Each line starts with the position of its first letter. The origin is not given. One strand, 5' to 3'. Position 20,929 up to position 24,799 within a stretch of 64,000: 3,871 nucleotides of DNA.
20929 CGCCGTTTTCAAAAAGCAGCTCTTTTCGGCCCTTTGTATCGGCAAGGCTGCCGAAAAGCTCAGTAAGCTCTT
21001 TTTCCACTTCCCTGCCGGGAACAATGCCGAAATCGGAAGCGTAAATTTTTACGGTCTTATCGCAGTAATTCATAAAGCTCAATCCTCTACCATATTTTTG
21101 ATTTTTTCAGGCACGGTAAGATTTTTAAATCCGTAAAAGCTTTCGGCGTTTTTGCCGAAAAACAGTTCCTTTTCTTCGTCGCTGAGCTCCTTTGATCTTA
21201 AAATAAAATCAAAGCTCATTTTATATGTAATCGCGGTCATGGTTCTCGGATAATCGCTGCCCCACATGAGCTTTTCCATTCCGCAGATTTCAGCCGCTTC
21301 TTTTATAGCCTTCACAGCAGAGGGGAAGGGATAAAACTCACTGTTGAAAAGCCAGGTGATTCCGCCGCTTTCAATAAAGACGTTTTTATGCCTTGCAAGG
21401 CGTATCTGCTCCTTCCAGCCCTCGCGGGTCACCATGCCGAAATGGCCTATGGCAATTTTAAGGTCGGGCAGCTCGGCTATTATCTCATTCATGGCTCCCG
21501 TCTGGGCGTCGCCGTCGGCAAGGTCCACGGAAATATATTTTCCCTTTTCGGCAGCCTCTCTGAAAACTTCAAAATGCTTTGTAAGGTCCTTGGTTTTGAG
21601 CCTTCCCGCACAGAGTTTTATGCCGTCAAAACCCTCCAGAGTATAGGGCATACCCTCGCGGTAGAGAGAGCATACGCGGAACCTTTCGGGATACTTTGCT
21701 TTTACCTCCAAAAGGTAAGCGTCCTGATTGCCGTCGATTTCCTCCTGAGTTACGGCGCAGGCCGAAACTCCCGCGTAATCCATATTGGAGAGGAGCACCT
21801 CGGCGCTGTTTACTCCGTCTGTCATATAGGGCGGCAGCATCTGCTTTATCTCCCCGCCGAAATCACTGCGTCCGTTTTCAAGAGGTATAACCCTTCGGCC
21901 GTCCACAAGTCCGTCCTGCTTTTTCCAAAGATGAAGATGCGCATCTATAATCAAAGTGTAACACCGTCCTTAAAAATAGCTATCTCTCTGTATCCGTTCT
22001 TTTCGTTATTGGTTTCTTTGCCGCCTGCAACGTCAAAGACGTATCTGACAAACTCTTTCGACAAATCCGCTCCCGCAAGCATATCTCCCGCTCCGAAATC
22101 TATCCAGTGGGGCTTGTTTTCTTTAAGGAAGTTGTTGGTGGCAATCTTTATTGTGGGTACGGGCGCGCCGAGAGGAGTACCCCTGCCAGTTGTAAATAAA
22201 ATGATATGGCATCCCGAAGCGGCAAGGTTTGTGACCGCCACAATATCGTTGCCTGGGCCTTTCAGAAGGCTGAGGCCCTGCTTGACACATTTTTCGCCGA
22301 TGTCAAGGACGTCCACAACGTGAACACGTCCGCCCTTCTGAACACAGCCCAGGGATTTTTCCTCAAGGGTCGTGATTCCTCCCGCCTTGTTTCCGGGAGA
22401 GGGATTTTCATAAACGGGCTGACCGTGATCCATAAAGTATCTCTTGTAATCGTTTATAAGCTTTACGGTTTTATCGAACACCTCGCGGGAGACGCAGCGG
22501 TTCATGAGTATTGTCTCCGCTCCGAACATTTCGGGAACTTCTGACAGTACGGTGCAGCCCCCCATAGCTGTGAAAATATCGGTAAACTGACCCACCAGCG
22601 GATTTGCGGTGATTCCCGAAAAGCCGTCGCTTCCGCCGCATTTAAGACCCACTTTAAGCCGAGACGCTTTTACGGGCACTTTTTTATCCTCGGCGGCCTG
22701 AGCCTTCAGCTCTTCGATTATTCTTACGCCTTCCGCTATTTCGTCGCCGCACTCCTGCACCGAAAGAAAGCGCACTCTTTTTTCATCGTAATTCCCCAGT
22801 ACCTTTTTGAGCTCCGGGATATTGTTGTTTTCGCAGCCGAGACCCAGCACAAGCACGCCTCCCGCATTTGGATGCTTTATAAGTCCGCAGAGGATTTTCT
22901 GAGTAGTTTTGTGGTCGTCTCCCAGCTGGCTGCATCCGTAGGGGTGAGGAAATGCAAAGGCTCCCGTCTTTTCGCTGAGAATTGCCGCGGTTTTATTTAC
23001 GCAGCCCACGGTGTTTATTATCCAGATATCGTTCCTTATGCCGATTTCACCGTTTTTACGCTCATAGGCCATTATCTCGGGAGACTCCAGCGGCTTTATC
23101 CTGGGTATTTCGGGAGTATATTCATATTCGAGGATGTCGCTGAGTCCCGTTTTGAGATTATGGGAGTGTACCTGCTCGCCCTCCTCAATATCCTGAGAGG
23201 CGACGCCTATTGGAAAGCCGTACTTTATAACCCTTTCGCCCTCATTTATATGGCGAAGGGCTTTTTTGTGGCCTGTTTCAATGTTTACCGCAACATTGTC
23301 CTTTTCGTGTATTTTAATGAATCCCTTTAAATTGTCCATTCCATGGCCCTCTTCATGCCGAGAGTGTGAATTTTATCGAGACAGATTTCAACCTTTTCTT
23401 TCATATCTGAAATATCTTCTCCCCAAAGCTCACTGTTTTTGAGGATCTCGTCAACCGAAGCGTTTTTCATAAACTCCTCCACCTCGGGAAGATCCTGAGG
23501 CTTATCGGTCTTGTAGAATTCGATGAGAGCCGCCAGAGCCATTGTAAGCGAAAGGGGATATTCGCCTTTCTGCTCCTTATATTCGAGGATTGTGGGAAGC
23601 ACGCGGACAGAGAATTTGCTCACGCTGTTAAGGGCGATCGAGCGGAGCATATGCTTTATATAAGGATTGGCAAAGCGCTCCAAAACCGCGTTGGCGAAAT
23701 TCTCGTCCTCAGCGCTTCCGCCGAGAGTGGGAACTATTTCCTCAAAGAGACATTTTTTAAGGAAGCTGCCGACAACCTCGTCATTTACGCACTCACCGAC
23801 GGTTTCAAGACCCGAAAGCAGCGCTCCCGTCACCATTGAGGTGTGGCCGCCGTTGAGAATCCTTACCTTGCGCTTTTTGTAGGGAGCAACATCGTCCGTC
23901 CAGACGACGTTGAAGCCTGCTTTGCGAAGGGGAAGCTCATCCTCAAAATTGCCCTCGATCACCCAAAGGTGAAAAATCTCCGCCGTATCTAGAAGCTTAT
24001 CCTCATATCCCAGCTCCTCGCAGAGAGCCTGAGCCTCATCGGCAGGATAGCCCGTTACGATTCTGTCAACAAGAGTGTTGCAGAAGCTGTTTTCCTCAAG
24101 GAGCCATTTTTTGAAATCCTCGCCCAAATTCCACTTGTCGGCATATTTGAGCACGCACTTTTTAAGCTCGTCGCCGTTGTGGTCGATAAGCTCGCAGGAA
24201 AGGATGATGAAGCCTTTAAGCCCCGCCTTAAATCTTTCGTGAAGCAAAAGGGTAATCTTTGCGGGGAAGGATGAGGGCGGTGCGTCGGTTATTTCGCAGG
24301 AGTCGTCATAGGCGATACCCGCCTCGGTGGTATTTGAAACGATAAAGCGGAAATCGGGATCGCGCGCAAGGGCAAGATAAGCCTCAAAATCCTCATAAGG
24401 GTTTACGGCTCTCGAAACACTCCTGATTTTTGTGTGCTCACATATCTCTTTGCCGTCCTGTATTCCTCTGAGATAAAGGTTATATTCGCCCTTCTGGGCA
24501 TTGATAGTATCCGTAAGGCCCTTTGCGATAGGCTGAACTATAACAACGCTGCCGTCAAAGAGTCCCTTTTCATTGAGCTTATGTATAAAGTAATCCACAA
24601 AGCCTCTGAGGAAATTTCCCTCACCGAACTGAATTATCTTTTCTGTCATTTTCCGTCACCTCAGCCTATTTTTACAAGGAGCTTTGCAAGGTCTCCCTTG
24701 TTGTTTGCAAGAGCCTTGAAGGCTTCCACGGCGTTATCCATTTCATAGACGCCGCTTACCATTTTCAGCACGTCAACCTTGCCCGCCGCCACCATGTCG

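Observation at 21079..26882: uxaB-uxaA without uxaC, joined to a lactonase and two MDR dehydrogenases: candidate L-galactose-to-KDG oxidative pathway inside a fucosidase-type operon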

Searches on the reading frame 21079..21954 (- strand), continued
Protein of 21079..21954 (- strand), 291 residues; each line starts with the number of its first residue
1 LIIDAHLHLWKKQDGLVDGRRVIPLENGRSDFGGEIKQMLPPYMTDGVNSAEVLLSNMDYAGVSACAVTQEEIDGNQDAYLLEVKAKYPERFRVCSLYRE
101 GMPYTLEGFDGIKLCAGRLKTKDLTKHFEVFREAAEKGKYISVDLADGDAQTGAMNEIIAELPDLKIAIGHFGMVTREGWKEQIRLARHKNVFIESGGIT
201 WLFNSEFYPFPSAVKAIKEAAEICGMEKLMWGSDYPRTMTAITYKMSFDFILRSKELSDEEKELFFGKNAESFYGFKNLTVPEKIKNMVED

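Call 65: find_encoding_contigs(protein=P0306, flank=10000, max_places=3)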
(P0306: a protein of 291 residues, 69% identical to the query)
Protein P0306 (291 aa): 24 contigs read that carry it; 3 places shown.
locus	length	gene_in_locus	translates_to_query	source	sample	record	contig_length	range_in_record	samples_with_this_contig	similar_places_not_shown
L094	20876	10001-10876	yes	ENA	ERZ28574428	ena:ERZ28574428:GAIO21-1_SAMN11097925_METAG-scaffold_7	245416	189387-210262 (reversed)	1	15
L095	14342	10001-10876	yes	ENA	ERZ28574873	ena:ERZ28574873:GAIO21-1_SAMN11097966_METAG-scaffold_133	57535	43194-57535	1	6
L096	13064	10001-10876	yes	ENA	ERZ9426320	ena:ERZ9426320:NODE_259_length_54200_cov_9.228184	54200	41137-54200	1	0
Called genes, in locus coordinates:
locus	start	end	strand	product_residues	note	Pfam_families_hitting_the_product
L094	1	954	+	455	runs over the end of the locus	PF00149:Metallophos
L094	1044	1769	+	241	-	PF13347:MFS_2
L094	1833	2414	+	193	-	PF13347:MFS_2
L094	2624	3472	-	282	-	PF02311:AraC_binding, PF07883:Cupin_2 (faint), PF00165:HTH_AraC, PF12833:HTH_18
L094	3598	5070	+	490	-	PF01120:Alpha_L_fucos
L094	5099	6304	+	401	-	-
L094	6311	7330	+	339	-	PF08240:ADH_N, PF16912:Glu_dehyd_C, PF00107:ADH_zinc_N, PF13602:ADH_zinc_N_2 (weak)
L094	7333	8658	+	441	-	PF01232:Mannitol_dh, PF08125:Mannitol_dh_C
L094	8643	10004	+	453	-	PF08666:SAF (faint), PF04295:GD_AH_second, PF20629:GD_AH_C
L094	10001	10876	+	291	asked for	PF04909:Amidohydro_2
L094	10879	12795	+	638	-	PF18952:DUF5696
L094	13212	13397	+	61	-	-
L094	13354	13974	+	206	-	-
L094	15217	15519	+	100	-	PF01740:STAS, PF13466:STAS_2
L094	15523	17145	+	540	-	PF00375:SDF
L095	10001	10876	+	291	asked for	PF04909:Amidohydro_2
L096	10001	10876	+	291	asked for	PF04909:Amidohydro_2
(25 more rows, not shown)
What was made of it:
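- A prevalent species has the compact form GH29-cassette-DUF5696 with AraC and MFS_2 (call 65).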

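Call 79: predict_structure(alignment_id=A4)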
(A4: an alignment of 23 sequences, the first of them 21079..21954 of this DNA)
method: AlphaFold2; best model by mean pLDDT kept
length: 291 residues; sequences in the alignment: 23
mean_pLDDT: 82.0   pTM: 0.84
mean pLDDT of the five models: 82.0, 81.3, 76.0, 75.8, 75.4
residues with pLDDT >= 90: 134; 70-90: 98; 50-70: 34; < 50: 25
segments of 3 or more residues with pLDDT < 50: 202-209, 235-246, 288-291
pLDDT, mean of each block of 10 residues (from residue 1): 87 70 76 62 63 84 87 82 96 94 94 91 95 98 88 95 95 80 94 83 48 83 96 55 52 89 94 92 58 36
secondary structure, 60 per line:
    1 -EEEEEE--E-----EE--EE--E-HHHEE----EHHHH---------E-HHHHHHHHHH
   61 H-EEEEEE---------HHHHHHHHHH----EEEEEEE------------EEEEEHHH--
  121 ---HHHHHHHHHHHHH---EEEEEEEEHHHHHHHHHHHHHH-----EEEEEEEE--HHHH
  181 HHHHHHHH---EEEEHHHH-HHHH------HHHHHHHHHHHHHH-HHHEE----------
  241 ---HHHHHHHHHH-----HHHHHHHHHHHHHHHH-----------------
elements in order: E2-7 H36-39 H51-61 E63-68 H78-87 E92-98 E111-115 H124-136 E140-147 H148-161 E167-174 H177-188 E192-195 H196-199 H201-204 H211-224 H244-253 H259-274

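Call 81: fold_search(model_id=the predicted structure, library=pdb)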
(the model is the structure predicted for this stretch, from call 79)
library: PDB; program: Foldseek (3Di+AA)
matches with E <= 10: 1538; with E <= 0.001: 169
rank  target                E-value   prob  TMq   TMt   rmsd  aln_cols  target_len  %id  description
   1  4i6k                  2.4e-12  1.00  0.63  0.68   5.4       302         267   18  Crystal structure of probable 2-PYRONE-4,6-DICARBOXYLIC ACID HYDROLASE ABAYE1769 (TARGET EFI-505029) from Acinetobacter  (released 2012-12-12)
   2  6uvz_D                7.3e-11  1.00  0.57  0.65   7.0       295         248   18  Amidohydrolase 2 from Bifidobacterium longum subsp. infantis (released 2020-02-26)
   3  2ffi_A                8.8e-11  1.00  0.66  0.70   5.5       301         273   19  Crystal Structure of Putative 2-Pyrone-4,6-Dicarboxylic Acid Hydrolase from Pseudomonas putida, Northeast Structural G (released 2005-12-27)
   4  6uvz_B                1.4e-10  1.00  0.63  0.72   5.6       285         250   18  Amidohydrolase 2 from Bifidobacterium longum subsp. infantis (released 2020-02-26)
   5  6uvz_E                1.8e-10  1.00  0.57  0.65   7.0       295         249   18  Amidohydrolase 2 from Bifidobacterium longum subsp. infantis (released 2020-02-26)
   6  6uvz_A                3.4e-10  1.00  0.61  0.69   4.6       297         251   17  Amidohydrolase 2 from Bifidobacterium longum subsp. infantis (released 2020-02-26)
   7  4do7_A                4.6e-09  1.00  0.64  0.65   5.2       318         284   14  Crystal structure of an amidohydrolase (cog3618) from burkholderia multivorans (target efi-500235) with bound zn, spac (released 2012-02-29)
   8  4dlf                  4.9e-09  1.00  0.64  0.65   5.7       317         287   14  Crystal structure of an amidohydrolase (COG3618) from burkholderia multivorans (TARGET EFI-500235) with bound ZN, space  (released 2012-02-29)
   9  6e6i_F                8.6e-09  1.00  0.58  0.52   7.3       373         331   14  Crystal structure of 4-methyl HOPDA bound to LigY from Sphingobium sp. strain SYK-6 (released 2019-01-30)
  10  4di8_A                1.2e-08  1.00  0.64  0.64   5.3       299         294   15  CRYSTAL STRUCTURE OF THE D248A mutant of 2-PYRONE-4,6-DICARBOXYLIC ACID HYDROLASE FROM SPHINGOMONAS PAUCIMOBILIS compl (released 2012-10-03)
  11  5vn5_A                1.6e-08  1.00  0.58  0.51   8.3       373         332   15  Crystal structure of LigY from Sphingobium sp. strain SYK-6 (released 2017-09-27)
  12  4dia                  1.7e-08  1.00  0.62  0.63   6.4       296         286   15  CRYSTAL STRUCTURE OF THE D248N mutant of 2-PYRONE-4,6-DICARBOXYLIC ACID HYDROLASE FROM SPHINGOMONAS PAUCIMOBILIS complex (released 2012-10-03)
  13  4mup_C                2.2e-08  1.00  0.62  0.66   5.9       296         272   13  Crystal structure of Agrobacterium tumefaciens ATU3138 (EFI target 505157), apo structure (released 2014-01-29)
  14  4d8l                  3.0e-08  1.00  0.62  0.62   6.4       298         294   14  Crystal structure of the 2-pyrone-4,6-dicarboxylic acid hydrolase from sphingomonas paucimobilis (released 2012-01-25)
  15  4mup_A                1.3e-07  1.00  0.62  0.63   5.9       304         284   13  Crystal structure of Agrobacterium tumefaciens ATU3138 (EFI target 505157), apo structure (released 2014-01-29)
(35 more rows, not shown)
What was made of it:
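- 21079..21954 (-): Amidohydro_2 protein, predicted L-galactono-1,5-lactonase (cog3618-like). Foldseek's top hits are 4i6k, 6uvz, 2ffi, the L-fucono-1,5-lactonase 4do7/4dlf and LigI (call 81).
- On cog3618 lactonases of the amidohydrolase superfamily (LigI, L-fucono-1,5-lactonase): Foldseek's top hits are 4i6k, 2ffi, 4do7/4dlf and LigI (call 81).
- The nearest characterised lactonase fold includes L-fucono-1,5-lactonase (call 81). The C-C hydrolase LigY is among the amidohydrolase's fold neighbours (call 81).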

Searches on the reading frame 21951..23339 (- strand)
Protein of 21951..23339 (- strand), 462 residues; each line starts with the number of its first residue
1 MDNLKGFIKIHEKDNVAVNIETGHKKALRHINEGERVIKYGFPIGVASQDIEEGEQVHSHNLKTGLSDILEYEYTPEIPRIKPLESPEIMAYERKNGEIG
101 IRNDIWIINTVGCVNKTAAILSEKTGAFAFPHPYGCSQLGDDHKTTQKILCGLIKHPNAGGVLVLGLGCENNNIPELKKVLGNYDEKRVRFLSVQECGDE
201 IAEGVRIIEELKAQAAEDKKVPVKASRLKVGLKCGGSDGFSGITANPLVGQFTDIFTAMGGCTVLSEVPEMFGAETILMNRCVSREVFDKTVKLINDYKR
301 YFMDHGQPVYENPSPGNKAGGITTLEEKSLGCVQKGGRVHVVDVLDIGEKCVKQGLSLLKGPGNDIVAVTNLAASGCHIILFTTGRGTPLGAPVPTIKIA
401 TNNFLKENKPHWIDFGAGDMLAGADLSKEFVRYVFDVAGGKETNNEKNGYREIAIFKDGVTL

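Call 4: search_protein_families(library=pfam, proteins=[window:21951-23339:-])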
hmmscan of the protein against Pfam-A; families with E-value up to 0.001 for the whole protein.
window:21951-23339:- (462 aa): 3 families
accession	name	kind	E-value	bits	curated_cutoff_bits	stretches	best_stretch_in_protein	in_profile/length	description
PF20629.2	GD_AH_C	-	4.1e-98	328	26.8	1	226-460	2-241/242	D-galactarate/Altronate dehydratase, C-terminal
PF04295.18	GD_AH_second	-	8.4e-44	149.4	27.3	1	91-215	1-135/136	D-galactarate dehydratase/Altronate hydrolase, second domain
PF08666.17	SAF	-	0.00025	22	21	1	24-63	30-63/63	SAF domain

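Call 5: search_protein_families(library=ncbifam, proteins=[window:21951-23339:-])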
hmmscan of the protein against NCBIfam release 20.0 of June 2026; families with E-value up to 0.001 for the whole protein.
window:21951-23339:- (462 aa): 1 family
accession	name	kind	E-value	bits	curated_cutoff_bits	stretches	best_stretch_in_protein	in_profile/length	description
TIGR03248.1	galactar-dH20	equivalog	3.5e-66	223.7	730.85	1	18-456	34-501/507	galactarate dehydratase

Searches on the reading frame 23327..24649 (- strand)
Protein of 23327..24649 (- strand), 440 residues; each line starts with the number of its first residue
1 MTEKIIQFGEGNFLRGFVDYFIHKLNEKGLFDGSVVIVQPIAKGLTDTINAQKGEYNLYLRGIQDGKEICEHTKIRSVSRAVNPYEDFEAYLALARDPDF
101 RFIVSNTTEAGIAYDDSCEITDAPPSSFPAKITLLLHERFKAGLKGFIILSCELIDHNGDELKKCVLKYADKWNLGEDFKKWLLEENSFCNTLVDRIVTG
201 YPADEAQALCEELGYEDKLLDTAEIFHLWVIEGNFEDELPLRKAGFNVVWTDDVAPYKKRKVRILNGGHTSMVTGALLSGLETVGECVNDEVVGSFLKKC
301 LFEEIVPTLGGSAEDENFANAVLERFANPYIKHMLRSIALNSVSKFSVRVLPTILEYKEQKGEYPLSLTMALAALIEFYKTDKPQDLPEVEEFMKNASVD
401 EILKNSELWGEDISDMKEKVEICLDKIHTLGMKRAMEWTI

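Call 4: search_protein_families(library=pfam, proteins=[window:23327-24649:-])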
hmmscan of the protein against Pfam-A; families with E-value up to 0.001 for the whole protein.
window:23327-24649:- (440 aa): 2 families
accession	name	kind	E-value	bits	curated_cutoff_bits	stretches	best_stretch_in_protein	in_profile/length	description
PF01232.29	Mannitol_dh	-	2.2e-35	122.9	27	1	3-238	1-193/199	Mannitol dehydrogenase Rossmann domain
PF08125.19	Mannitol_dh_C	-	2.9e-33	115.4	30.7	1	253-421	1-180/190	Mannitol dehydrogenase C-terminal domain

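Call 5: search_protein_families(library=ncbifam, proteins=[window:23327-24649:-])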
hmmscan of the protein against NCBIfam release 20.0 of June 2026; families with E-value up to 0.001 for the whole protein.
window:23327-24649:- (440 aa): 12 families
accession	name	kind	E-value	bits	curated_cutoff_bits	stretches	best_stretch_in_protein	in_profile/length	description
NF002969.0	PRK03643.1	subfamily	3.1e-170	567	359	1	2-437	15-479/482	tagaturonate reductase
NF043014.1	DArabDhDalD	equivalog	1.6e-40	139.2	600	1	6-401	2-409/452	D-arabinitol 4-dehydrogenase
NF011611.0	PRK15037.1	subfamily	1.6e-30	106.1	603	1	3-378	23-409/486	fructuronate reductase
NF002652.0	PRK02318.2-5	equivalog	1e-16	61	356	1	149-403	116-355/377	mannitol-1-phosphate 5-dehydrogenase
NF002647.0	PRK02318.1-3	equivalog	1.4e-16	60.8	357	1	149-406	120-363/384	mannitol-1-phosphate 5-dehydrogenase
NF002653.0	PRK02318.2-6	equivalog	2e-16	60.1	404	1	130-349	99-304/387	mannitol-1-phosphate 5-dehydrogenase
NF002646.0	PRK02318.1-2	equivalog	2.2e-15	56.6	368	1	136-408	103-364/382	mannitol-1-phosphate 5-dehydrogenase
NF002649.0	PRK02318.2-1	equivalog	1.4e-13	50.5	422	1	131-404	100-359/386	mannitol-1-phosphate 5-dehydrogenase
NF002645.0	PRK02318.1-1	equivalog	9.1e-11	41.6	389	1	185-405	140-348/368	mannitol-1-phosphate 5-dehydrogenase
NF002650.0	PRK02318.2-2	equivalog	3.1e-10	39.7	359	1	5-347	3-304/388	mannitol-1-phosphate 5-dehydrogenase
NF002648.0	PRK02318.1-4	equivalog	3.4e-10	39.8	719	1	148-386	116-342/382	mannitol-1-phosphate 5-dehydrogenase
NF046057.1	bifunc_MtlD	equivalog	4.1e-06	25.5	800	1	248-333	505-587/683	bifunctional mannitol-1-phosphate dehydrogenase/phosphatase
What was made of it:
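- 23327..24649 (-): UxaB, tagaturonate reductase (D-tagaturonate to D-altronate). It scores 567 bits on NCBIfam NF002969, above the cutoff of 359 (call 5).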
